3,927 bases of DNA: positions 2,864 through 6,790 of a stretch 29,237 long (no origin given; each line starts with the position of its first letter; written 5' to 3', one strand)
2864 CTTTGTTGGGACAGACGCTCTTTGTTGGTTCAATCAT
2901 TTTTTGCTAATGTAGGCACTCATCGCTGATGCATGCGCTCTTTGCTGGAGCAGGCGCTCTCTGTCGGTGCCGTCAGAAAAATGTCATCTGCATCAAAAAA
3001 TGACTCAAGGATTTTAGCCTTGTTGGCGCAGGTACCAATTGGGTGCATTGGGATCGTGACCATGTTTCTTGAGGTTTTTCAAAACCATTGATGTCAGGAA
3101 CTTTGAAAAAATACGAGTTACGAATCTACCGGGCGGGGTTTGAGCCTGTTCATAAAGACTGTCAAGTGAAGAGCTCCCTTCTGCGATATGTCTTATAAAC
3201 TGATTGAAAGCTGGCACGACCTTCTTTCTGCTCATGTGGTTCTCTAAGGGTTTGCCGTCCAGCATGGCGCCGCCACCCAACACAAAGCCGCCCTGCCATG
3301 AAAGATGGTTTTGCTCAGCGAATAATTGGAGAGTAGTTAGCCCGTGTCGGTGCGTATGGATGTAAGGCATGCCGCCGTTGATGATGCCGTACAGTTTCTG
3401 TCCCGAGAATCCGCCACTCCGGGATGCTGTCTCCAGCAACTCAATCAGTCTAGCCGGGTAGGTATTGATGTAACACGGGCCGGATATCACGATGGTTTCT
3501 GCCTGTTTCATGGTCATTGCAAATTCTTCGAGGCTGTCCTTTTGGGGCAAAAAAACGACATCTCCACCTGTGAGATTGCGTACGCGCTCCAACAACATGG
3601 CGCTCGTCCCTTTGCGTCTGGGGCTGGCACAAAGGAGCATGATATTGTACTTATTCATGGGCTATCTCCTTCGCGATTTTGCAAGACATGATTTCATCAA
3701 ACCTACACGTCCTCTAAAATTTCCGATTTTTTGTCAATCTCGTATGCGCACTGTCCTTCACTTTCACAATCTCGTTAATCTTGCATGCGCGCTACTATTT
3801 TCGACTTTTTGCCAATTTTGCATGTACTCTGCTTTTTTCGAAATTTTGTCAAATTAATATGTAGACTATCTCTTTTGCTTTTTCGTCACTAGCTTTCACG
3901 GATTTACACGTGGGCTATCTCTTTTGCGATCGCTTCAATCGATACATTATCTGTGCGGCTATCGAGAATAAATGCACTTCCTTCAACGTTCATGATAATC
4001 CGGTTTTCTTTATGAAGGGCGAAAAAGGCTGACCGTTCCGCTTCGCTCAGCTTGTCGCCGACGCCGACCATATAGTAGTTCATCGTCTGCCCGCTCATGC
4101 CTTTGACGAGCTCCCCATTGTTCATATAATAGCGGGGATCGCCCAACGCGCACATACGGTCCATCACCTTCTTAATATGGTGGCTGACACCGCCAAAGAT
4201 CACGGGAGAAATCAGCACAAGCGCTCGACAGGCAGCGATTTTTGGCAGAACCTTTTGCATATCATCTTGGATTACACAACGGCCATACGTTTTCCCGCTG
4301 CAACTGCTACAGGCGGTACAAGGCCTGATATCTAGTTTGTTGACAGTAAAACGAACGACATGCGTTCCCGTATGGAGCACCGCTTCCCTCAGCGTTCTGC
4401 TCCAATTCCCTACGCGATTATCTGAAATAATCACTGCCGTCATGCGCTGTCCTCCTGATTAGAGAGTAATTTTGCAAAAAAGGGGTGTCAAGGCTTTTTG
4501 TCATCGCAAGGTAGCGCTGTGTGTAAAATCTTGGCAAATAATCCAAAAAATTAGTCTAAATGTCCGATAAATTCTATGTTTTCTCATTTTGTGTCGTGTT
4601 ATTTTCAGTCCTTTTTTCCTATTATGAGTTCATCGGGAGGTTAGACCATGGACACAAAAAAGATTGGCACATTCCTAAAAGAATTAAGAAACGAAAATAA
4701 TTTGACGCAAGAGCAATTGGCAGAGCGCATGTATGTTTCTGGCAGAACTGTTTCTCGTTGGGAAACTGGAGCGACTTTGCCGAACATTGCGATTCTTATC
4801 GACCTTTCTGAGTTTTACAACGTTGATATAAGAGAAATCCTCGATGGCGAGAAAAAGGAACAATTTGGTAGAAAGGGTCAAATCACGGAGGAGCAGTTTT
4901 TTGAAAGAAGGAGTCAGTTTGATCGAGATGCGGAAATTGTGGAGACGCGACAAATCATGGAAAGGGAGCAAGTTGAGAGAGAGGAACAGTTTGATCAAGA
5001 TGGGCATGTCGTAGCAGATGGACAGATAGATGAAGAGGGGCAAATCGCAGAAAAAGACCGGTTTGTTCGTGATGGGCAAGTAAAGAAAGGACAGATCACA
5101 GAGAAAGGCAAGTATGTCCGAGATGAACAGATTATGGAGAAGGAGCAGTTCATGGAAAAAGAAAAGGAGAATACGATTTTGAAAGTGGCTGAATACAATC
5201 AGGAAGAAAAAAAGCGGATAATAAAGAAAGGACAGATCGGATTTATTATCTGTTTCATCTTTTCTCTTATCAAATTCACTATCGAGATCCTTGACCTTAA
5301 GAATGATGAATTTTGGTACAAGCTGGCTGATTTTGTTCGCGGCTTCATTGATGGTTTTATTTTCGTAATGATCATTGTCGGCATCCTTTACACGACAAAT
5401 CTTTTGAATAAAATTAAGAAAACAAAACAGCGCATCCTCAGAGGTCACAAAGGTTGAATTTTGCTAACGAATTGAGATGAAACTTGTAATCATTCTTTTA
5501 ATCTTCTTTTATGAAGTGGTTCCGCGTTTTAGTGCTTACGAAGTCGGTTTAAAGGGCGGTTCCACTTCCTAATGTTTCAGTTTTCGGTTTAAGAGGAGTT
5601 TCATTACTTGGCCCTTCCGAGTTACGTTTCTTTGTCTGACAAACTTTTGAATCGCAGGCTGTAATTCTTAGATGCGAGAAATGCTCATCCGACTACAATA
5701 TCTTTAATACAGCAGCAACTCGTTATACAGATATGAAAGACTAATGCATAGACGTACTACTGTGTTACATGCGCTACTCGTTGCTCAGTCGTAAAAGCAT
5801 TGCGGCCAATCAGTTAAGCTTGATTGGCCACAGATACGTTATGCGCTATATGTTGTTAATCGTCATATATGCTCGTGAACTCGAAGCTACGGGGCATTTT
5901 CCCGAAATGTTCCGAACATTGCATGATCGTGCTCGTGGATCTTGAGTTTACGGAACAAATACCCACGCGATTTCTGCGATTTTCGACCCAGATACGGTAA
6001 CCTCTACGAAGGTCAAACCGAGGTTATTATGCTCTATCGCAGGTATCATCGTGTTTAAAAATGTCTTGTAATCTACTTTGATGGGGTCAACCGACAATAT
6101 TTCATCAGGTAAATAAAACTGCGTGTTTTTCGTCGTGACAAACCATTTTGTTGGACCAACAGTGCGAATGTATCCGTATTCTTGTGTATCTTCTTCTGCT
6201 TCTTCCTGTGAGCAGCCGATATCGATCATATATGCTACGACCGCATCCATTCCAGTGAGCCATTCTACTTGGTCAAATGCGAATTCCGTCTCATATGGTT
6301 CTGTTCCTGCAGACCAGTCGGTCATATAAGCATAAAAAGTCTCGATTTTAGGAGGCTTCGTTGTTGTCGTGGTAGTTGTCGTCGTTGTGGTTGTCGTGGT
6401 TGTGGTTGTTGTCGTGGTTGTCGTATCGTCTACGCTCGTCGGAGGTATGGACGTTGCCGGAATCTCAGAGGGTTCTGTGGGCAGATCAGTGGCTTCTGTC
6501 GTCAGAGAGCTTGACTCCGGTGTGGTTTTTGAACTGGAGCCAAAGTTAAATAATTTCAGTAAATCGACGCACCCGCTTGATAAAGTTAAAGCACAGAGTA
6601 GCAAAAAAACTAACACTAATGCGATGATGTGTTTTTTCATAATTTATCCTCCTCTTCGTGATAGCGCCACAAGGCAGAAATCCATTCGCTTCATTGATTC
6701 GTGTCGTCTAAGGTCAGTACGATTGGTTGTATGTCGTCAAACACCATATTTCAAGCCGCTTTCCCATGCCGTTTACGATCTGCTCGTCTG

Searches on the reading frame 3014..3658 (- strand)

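Call 10: search_protein_families(library=pfam, proteins=[window:3014-3658:-], max_evalue=0.001)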
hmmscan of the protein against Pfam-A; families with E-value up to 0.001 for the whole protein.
window:3014-3658:- (214 aa): 1 family
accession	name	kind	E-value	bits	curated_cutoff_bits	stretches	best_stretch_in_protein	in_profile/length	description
PF03358.20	FMN_red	-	1.9e-07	31.2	24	1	38-129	56-142/152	NADPH-dependent FMN reductase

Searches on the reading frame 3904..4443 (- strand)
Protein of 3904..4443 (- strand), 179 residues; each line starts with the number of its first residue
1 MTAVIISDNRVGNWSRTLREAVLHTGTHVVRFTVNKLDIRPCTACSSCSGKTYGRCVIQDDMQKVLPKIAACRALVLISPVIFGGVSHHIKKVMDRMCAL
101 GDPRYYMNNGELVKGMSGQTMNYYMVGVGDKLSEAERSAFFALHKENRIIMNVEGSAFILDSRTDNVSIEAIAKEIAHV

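Call 10: search_protein_families(library=pfam, proteins=[window:3904-4443:-], max_evalue=0.001)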
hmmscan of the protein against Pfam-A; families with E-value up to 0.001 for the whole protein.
window:3904-4443:- (179 aa): 1 family
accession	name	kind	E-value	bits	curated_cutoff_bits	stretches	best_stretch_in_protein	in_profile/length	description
PF03358.20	FMN_red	-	2.9e-09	37.1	24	1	4-102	5-99/152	NADPH-dependent FMN reductase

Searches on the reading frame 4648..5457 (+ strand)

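Call 10: search_protein_families(library=pfam, proteins=[window:4648-5457:+], max_evalue=0.001)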
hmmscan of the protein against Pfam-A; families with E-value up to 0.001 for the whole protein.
window:4648-5457:+ (269 aa): 5 families
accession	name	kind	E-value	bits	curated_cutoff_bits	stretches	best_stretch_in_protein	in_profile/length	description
PF01381.28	HTH_3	-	5.6e-16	58.8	23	1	10-64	1-55/55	Helix-turn-helix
PF13560.12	HTH_31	-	9.3e-12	45.5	27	1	6-62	2-59/64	Helix-turn-helix domain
PF12844.13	HTH_19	-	1e-10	41.8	30.2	1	7-68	1-62/64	Helix-turn-helix domain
PF12420.13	DUF3671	-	1.4e-05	25.1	34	1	153-260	114-222/223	Fam-L, Fam-M like protein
PF13443.12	HTH_26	-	0.00036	21.2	22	1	10-66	2-59/63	Cro/C1-type HTH DNA-binding domain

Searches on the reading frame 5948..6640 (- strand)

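Call 10: search_protein_families(library=pfam, proteins=[window:5948-6640:-], max_evalue=0.001)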
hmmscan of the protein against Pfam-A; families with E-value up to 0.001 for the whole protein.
window:5948-6640:- (230 aa): 1 family
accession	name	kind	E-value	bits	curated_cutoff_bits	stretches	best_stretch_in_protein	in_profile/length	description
PF01456.22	Mucin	-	0.00012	22.5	34.7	1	6-101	7-98/143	Mucin-like glycoprotein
